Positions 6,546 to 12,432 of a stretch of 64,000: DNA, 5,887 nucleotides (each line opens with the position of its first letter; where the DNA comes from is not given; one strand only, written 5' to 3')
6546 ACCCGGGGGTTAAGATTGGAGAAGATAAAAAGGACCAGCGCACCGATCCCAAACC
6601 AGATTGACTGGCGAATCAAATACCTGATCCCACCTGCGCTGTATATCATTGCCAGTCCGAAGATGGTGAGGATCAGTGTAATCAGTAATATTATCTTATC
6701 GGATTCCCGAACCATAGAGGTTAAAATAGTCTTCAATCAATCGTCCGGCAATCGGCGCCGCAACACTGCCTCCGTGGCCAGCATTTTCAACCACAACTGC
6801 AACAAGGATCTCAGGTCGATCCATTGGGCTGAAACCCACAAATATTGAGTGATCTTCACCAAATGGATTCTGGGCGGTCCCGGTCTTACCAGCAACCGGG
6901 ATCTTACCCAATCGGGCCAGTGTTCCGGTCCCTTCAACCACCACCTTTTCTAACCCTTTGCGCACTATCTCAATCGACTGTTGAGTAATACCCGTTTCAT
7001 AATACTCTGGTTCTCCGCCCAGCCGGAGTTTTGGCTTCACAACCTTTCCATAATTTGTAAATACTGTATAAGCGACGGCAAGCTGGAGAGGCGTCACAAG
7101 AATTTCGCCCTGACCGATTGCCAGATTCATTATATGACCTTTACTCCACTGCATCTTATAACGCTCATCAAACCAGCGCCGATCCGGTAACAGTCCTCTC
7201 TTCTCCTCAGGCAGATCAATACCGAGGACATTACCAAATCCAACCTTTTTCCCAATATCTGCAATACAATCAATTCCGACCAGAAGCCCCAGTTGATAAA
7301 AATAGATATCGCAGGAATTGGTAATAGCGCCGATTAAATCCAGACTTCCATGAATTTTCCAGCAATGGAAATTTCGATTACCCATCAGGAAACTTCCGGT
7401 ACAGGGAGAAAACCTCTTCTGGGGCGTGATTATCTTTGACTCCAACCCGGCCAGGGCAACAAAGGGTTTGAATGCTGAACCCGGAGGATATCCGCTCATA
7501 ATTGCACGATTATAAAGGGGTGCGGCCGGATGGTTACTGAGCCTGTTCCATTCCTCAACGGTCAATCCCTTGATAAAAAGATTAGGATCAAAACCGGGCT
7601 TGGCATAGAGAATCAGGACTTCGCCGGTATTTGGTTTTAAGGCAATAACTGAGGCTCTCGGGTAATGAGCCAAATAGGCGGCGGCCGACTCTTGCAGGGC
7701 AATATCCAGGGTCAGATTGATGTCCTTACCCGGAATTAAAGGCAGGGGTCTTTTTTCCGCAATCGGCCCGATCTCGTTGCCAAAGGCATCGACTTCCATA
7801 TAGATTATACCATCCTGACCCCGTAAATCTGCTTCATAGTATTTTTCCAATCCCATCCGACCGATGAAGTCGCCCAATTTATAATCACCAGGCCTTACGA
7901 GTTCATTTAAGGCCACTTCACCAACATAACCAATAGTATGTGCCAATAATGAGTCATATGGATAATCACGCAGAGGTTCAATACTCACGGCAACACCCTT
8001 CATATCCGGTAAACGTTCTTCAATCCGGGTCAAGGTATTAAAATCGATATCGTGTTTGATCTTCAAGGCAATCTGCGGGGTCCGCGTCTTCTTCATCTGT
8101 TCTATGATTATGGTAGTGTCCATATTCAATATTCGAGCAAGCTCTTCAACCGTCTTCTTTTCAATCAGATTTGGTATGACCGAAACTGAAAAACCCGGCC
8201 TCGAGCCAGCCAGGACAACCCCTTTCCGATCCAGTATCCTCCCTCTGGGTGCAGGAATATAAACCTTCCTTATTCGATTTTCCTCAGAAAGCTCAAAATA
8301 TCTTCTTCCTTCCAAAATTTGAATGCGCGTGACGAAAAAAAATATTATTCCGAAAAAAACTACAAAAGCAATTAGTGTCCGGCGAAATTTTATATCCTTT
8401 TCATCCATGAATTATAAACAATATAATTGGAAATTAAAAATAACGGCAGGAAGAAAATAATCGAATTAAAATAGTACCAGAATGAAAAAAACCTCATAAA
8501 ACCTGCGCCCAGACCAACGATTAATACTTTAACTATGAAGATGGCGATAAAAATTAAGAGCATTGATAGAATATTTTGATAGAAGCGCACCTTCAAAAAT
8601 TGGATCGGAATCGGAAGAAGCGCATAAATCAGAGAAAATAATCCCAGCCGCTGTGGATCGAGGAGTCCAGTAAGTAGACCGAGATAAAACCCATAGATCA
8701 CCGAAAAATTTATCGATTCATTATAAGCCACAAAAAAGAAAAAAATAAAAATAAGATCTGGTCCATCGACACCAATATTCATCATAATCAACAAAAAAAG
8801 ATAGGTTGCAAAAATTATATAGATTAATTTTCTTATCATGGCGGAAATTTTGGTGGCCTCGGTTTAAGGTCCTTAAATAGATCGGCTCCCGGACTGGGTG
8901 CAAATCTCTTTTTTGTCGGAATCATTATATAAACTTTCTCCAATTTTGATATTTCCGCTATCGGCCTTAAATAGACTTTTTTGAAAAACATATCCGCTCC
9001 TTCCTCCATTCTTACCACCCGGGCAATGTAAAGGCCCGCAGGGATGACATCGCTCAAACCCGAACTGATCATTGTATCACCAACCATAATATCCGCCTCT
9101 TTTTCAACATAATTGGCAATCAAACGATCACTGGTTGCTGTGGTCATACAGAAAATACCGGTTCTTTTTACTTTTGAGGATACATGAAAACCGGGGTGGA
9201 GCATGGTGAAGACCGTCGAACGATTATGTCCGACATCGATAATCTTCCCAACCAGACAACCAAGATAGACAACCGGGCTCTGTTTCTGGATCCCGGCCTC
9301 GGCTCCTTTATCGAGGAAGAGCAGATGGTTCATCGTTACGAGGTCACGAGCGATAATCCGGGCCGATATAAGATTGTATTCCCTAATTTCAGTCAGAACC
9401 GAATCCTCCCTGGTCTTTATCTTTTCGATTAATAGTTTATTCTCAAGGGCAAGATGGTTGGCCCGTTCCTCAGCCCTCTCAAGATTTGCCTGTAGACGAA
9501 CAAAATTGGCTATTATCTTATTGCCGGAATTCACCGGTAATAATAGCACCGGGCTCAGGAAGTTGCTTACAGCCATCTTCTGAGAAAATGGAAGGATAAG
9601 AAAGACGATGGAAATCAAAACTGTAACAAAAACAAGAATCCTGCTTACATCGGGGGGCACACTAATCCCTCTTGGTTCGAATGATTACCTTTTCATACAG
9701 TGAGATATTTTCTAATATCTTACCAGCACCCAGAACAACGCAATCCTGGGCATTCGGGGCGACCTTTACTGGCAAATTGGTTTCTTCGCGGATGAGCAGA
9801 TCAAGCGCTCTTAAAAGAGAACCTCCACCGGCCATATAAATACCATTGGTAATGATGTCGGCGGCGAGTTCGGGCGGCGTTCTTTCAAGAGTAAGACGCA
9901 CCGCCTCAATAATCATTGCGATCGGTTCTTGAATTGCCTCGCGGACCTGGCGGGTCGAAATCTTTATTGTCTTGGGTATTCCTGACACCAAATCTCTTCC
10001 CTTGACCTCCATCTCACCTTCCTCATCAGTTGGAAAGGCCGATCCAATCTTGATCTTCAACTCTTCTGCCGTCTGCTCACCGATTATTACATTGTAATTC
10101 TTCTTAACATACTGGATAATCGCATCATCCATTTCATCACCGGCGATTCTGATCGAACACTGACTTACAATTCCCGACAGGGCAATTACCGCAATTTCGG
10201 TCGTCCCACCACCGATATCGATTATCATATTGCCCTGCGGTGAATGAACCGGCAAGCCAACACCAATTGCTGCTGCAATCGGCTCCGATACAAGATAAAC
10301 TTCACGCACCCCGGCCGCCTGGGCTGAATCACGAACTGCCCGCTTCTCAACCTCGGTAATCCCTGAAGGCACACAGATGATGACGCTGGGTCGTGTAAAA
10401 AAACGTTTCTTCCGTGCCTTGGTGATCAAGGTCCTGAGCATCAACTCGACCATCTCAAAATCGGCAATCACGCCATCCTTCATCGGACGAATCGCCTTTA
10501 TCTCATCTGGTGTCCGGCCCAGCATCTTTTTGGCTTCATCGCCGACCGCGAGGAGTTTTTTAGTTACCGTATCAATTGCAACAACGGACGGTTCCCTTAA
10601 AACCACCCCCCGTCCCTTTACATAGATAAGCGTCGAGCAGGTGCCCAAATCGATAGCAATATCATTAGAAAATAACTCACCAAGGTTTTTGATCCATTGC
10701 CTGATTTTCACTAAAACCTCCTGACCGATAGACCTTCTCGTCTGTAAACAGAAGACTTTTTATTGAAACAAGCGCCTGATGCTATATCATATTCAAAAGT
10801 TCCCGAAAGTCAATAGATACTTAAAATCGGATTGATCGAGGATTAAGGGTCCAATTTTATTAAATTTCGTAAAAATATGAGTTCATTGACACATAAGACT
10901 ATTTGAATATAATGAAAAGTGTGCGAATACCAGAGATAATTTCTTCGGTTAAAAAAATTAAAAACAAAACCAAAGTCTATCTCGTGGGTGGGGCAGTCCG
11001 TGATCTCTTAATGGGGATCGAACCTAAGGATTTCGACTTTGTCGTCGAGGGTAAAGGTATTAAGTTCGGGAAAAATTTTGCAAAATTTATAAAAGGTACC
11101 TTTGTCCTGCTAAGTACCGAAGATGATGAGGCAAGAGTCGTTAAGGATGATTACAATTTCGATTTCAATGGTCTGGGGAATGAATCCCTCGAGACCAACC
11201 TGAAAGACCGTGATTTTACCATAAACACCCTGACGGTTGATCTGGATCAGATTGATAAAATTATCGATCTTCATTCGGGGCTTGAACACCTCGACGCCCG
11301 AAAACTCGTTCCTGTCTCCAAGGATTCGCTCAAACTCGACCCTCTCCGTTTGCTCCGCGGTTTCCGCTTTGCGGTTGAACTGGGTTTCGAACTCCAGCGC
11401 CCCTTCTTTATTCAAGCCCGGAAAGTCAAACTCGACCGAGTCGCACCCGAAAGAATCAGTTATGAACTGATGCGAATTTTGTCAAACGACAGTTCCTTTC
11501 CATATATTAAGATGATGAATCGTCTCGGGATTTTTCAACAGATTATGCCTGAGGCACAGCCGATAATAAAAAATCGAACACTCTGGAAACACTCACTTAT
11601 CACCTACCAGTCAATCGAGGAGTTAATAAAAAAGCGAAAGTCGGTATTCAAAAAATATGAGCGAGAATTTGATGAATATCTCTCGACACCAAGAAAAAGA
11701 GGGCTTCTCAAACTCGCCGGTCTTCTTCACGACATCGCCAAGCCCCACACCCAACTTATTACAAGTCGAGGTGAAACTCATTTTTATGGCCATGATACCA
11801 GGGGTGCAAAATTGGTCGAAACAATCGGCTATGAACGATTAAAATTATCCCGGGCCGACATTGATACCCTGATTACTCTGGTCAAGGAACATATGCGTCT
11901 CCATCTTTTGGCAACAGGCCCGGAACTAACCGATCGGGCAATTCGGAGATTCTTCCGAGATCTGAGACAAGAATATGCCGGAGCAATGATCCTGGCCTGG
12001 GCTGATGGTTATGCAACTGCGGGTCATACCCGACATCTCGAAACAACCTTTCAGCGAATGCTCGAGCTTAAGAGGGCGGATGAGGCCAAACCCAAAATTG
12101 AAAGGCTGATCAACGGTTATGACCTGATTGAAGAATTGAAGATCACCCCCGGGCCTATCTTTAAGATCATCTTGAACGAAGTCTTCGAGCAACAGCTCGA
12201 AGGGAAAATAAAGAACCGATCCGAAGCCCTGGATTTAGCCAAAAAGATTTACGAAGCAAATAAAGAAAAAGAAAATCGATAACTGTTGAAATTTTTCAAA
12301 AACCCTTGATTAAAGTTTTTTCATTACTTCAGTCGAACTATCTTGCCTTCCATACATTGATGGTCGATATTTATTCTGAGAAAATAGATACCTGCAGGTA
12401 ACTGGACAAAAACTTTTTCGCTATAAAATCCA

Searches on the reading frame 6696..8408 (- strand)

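Call 38: search_protein_families(library=ncbifam, proteins=[window:6696-8408:-], max_evalue=1e-10)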
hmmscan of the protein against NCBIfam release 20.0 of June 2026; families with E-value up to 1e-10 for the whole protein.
window:6696-8408:- (570 aa): 17 families
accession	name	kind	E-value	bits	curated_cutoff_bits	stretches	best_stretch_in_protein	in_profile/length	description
TIGR03423.1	pbp2_mrdA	equivalog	1.3e-170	568.8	455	1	13-563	8-592/593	penicillin-binding protein 2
NF008061.0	PRK10795.1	equivalog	1.6e-87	294.6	962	1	3-551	14-603/634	peptidoglycan DD-transpeptidase MrdA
TIGR02214.1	spoVD_pbp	equivalog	1.4e-75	254.9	688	1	11-565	5-558/636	stage V sporulation protein D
NF051842.1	PBP4_5_Efaec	equivalog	3.3e-62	210.8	700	1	39-543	149-648/668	penicillin-binding protein PBP4(5)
NF000237.1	MECA_PBP2A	equivalog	2.5e-45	154.9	750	1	46-562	142-657/668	PBP2a family beta-lactam-resistant peptidoglycan transpeptidase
NF033378.1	MECD_PBP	exception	5.2e-41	140.7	1450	1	42-547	140-649/678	PBP2a family beta-lactam-resistant peptidoglycan transpeptidase MecD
NF053573.1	PBP2_PenA_Neis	exception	6.4e-41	140.6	1105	1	11-565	31-564/572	peptidoglycan D,D-transpeptidase PBP2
NF000409.1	MECA_pure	exception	1e-38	133.3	1490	1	51-560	147-655/668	PBP2a family beta-lactam-resistant peptidoglycan transpeptidase MecA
NF000407.1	MECC_PBP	exception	1.7e-38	132.4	1500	1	51-562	144-654/665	PBP2a family beta-lactam-resistant peptidoglycan transpeptidase MecC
NF000406.1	MECB_PBP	exception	1.1e-37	129.8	1450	1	40-547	135-646/674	PBP2a family beta-lactam-resistant peptidoglycan transpeptidase MecB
NF000410.1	MECA1_pure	exception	1.7e-36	125.6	1480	1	53-562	148-655/666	PBP2a family beta-lactam-resistant peptidoglycan transpeptidase MecA1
NF000408.1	MECA2_pure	exception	2e-34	118.8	1525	1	51-562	147-657/668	PBP2a family beta-lactam-resistant peptidoglycan transpeptidase MecA2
NF011685.0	PRK15105.1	subfamily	8.3e-22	77.5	737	1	8-558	22-554/588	peptidoglycan glycosyltransferase FtsI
NF038271.1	strep_PBP2X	exception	6.1e-20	71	1050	1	15-461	29-479/750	penicillin-binding protein PBP2X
TIGR02074.1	PBP_1a_fam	subfamily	2.6e-19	69.4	508.75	1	299-528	286-496/535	PBP1A family penicillin-binding protein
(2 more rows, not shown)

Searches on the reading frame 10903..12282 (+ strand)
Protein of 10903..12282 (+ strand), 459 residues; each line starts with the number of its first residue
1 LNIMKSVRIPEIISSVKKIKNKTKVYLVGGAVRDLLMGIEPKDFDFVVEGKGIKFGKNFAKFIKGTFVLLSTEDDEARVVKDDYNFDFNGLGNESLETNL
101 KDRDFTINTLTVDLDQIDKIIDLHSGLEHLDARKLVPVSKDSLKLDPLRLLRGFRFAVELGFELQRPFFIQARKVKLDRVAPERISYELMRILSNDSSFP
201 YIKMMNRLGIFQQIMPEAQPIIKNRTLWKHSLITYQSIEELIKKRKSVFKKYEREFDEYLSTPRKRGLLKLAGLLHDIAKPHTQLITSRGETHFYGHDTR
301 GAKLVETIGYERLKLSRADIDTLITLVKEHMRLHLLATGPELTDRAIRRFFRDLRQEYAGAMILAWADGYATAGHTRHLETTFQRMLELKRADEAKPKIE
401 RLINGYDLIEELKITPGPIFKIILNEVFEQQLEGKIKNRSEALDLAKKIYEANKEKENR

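Call 38: search_protein_families(library=ncbifam, proteins=[window:10903-12282:+], max_evalue=1e-10)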
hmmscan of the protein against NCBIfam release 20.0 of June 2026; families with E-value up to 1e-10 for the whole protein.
window:10903-12282:+ (459 aa): 10 families
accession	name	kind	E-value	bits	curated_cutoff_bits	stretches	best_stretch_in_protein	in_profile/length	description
TIGR02692.1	tRNA_CCA_actino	equivalog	3.5e-39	134.8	438.8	1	21-432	26-447/466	CCA tRNA nucleotidyltransferase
NF009814.0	PRK13299.1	equivalog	3.6e-30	105.3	290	1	95-218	104-228/396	CCA tRNA nucleotidyltransferase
TIGR01942.1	pcnB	subfamily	6.7e-27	94.4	305.65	1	95-243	115-265/425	polynucleotide adenylyltransferase PcnB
NF008137.0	PRK10885.1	equivalog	1e-24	87.1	451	1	24-352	2-324/409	multifunctional CCA addition/repair protein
NF009811.0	PRK13296.1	equivalog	5.5e-19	68.2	469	1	24-242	2-235/360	CCA tRNA nucleotidyltransferase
NF041569.1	A-tRNAntase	equivalog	2e-18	66.1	1440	1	24-218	481-695/880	A-adding tRNA nucleotidyltransferase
NF009813.0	PRK13298.1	equivalog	1e-17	64.2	606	1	24-231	2-223/417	tRNA CCA-pyrophosphorylase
NF009812.0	PRK13297.1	equivalog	5.4e-13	48.8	624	1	23-219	12-220/364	tRNA CCA-pyrophosphorylase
NF008634.1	PRK11623.1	equivalog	1.8e-11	43.3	702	0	21-49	59-87/469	polynucleotide adenylyltransferase PcnB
TIGR01693.1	UTase_glnD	equivalog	2.1e-11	42.8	519.4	1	138-372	327-562/850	[protein-PII] uridylyltransferase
